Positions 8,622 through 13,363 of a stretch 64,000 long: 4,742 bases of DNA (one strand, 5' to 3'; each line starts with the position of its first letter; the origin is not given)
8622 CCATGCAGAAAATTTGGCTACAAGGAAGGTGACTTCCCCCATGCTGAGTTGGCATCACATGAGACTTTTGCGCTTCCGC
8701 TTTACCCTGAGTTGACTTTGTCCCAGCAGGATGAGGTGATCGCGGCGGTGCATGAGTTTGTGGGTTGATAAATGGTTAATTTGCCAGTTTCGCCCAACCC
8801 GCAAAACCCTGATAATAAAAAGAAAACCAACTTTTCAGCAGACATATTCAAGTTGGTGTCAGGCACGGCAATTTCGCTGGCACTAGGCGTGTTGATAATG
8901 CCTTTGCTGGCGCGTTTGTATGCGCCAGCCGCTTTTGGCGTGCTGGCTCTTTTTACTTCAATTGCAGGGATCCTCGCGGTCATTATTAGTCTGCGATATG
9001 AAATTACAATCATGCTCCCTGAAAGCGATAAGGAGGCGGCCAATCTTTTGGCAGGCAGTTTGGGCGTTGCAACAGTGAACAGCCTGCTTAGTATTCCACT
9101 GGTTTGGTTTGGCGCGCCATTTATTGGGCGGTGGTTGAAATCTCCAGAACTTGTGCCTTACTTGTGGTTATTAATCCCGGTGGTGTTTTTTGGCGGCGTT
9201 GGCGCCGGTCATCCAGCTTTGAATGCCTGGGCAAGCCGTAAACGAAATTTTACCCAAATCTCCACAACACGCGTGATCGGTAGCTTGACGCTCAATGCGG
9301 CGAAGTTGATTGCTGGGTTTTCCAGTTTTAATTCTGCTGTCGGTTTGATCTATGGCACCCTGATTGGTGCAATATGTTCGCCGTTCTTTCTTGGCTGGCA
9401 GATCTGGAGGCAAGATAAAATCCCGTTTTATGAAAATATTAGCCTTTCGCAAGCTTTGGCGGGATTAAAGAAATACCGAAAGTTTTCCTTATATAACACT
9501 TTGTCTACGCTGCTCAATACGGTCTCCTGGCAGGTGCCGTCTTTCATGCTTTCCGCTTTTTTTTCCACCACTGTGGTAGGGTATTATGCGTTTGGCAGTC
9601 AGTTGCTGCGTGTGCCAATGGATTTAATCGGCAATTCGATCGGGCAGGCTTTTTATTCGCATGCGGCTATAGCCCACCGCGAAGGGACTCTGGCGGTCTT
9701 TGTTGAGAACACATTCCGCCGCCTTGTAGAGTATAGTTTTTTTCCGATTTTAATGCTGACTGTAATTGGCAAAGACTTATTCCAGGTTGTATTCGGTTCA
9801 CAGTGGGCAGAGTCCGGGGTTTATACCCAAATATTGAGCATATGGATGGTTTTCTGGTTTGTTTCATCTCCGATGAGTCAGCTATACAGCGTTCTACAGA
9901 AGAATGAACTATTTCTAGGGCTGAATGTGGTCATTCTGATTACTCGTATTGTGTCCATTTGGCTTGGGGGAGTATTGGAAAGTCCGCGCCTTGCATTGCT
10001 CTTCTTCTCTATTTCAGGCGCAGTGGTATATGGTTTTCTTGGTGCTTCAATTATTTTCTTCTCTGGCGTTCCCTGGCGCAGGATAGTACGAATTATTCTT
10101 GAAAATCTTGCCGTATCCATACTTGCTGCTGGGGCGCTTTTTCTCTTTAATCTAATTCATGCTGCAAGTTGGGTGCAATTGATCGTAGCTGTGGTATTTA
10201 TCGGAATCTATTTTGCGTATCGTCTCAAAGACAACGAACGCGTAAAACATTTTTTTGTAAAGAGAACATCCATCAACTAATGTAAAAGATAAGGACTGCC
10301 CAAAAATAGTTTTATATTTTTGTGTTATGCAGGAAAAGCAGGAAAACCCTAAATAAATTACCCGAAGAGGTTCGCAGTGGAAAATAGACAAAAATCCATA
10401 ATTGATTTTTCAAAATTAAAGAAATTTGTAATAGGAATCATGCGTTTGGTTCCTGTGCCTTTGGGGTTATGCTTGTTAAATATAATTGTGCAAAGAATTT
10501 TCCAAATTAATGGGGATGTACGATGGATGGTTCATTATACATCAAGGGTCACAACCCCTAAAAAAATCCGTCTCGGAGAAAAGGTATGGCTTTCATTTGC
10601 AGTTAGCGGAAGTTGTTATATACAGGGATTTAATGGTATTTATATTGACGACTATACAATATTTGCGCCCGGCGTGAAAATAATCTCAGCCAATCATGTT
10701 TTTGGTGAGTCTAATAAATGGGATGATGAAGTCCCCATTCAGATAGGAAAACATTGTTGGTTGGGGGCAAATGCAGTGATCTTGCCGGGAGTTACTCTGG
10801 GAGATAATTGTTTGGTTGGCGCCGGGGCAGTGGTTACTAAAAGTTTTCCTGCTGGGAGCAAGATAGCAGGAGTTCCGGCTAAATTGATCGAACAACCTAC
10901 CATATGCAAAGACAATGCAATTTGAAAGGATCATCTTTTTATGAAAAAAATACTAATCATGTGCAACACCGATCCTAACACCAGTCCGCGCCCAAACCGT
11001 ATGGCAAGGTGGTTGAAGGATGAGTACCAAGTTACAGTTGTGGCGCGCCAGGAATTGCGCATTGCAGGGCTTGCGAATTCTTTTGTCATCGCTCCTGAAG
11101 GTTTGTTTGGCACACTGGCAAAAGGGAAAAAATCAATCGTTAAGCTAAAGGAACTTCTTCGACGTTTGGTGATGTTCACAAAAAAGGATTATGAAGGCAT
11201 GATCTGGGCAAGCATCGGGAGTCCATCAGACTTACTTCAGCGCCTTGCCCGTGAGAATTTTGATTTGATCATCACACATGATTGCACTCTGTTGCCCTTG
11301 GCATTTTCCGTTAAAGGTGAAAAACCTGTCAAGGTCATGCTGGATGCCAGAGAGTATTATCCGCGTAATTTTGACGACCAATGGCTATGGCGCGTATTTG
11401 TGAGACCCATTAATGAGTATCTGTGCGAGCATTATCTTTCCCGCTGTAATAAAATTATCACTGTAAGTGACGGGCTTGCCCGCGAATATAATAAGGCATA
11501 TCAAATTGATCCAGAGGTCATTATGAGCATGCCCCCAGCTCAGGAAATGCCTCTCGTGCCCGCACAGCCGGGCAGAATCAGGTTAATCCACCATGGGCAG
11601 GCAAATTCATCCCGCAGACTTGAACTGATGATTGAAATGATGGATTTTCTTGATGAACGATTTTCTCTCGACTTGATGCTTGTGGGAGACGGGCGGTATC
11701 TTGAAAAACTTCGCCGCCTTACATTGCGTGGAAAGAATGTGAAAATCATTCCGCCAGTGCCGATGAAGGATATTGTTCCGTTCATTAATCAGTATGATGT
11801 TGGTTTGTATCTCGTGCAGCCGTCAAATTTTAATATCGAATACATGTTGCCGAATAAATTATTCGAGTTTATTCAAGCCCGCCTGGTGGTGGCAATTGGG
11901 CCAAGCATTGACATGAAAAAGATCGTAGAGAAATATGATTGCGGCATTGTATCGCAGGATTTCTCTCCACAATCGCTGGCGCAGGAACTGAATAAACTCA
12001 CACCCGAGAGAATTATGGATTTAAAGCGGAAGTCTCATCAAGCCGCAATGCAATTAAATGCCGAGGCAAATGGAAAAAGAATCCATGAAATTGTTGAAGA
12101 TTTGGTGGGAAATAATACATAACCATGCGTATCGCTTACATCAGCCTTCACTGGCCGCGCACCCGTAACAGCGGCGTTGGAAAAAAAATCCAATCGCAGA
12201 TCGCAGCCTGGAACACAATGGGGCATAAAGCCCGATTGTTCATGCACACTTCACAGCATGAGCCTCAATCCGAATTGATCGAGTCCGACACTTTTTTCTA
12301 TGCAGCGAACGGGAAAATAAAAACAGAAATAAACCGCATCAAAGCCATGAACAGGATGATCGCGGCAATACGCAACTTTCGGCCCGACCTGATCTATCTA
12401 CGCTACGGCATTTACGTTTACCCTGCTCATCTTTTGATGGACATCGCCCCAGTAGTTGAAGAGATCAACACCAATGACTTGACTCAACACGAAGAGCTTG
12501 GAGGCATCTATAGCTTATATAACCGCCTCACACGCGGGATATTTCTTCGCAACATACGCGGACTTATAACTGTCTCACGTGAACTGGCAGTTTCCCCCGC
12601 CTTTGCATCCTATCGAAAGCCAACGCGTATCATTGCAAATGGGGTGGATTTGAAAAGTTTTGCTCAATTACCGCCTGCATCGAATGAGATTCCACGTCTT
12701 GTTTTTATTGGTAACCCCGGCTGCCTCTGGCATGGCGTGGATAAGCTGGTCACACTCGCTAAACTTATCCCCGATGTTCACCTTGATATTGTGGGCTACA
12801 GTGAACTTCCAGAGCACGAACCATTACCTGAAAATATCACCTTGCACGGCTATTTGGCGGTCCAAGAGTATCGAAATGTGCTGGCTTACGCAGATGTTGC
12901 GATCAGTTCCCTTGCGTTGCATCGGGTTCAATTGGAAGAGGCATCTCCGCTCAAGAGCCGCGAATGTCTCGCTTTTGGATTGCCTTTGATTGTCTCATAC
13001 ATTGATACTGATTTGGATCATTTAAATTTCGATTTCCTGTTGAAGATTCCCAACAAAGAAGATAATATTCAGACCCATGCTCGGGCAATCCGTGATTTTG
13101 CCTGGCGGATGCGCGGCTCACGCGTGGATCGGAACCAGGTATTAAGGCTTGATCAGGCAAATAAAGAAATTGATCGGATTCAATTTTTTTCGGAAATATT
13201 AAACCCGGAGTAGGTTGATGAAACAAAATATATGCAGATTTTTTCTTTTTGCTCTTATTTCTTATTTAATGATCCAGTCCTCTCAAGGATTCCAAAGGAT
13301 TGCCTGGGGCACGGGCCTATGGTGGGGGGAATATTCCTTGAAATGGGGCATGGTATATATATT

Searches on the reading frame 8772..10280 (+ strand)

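Call 69: search_protein_families(library=pfam, proteins=[window:8772-10280:+], max_evalue=0.00001)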
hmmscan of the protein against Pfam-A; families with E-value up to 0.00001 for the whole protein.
window:8772-10280:+ (502 aa): 2 families
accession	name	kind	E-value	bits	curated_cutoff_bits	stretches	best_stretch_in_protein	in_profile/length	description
PF13440.11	Polysacc_synt_3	-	4.9e-24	85.5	23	1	45-348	1-291/293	Polysaccharide biosynthesis protein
PF01943.22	Polysacc_synt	-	1.1e-10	41.9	28.2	1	24-293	4-265/274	Polysaccharide biosynthesis protein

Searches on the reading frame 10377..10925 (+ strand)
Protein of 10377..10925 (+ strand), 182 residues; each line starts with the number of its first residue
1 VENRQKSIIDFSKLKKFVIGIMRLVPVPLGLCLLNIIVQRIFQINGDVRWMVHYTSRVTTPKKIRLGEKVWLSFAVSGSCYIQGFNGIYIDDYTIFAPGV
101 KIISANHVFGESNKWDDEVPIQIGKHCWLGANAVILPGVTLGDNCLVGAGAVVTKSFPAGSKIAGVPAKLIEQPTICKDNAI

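Call 69: search_protein_families(library=pfam, proteins=[window:10377-10925:+], max_evalue=0.00001)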
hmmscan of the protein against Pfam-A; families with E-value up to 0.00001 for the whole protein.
window:10377-10925:+ (182 aa): 2 families
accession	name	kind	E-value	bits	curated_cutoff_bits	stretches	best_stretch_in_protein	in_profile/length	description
PF00132.30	Hexapep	-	1.7e-14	53.2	27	1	121-155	2-36/36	Bacterial transferase hexapeptide (six repeats)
PF14602.12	Hexapep_2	-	5.4e-14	52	27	1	120-155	1-34/34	Hexapeptide repeat of succinyl-transferase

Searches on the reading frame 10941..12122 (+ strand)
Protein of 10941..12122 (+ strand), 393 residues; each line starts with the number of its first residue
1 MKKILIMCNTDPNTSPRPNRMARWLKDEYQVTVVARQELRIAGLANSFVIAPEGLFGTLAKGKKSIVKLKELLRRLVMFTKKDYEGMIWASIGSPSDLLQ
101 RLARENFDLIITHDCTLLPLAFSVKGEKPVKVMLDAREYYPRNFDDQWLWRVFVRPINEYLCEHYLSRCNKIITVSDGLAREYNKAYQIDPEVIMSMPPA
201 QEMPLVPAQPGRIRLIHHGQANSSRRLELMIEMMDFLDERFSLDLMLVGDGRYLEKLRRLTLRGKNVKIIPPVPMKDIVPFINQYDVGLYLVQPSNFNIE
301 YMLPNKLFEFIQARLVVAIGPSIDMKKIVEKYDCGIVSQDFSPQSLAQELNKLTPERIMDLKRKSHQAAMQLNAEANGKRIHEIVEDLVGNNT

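Call 69: search_protein_families(library=pfam, proteins=[window:10941-12122:+], max_evalue=0.00001)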
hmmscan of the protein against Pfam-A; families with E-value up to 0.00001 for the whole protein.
window:10941-12122:+ (393 aa): 2 families
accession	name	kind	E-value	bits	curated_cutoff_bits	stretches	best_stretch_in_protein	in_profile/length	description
PF13439.12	Glyco_transf_4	-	1.3e-07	32.3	28.5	1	89-194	55-159/170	Glycosyltransferase Family 4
PF13692.12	Glyco_trans_1_4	-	2.8e-07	31.3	27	1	214-353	3-139/142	Glycosyl transferases group 1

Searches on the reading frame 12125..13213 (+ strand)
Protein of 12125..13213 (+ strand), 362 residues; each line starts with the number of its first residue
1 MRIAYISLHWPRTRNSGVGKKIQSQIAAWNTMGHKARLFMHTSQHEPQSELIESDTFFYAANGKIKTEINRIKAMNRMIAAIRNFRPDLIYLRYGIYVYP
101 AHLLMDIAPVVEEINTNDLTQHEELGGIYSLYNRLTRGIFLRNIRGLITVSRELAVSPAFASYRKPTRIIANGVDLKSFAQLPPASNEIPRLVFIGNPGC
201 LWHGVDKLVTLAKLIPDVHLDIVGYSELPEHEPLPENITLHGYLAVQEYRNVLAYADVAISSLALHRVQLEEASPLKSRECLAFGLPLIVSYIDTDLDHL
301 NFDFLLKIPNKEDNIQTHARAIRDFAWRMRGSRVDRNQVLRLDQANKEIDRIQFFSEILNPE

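Call 69: search_protein_families(library=pfam, proteins=[window:12125-13213:+], max_evalue=0.00001)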
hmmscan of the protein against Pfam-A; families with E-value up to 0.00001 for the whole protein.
window:12125-13213:+ (362 aa): 2 families
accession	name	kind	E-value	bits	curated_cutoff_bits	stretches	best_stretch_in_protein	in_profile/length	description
PF13439.12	Glyco_transf_4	-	4.7e-08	33.7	28.5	1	17-177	3-169/170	Glycosyltransferase Family 4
PF13692.12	Glyco_trans_1_4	-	1.5e-06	28.9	27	1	190-293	2-108/142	Glycosyl transferases group 1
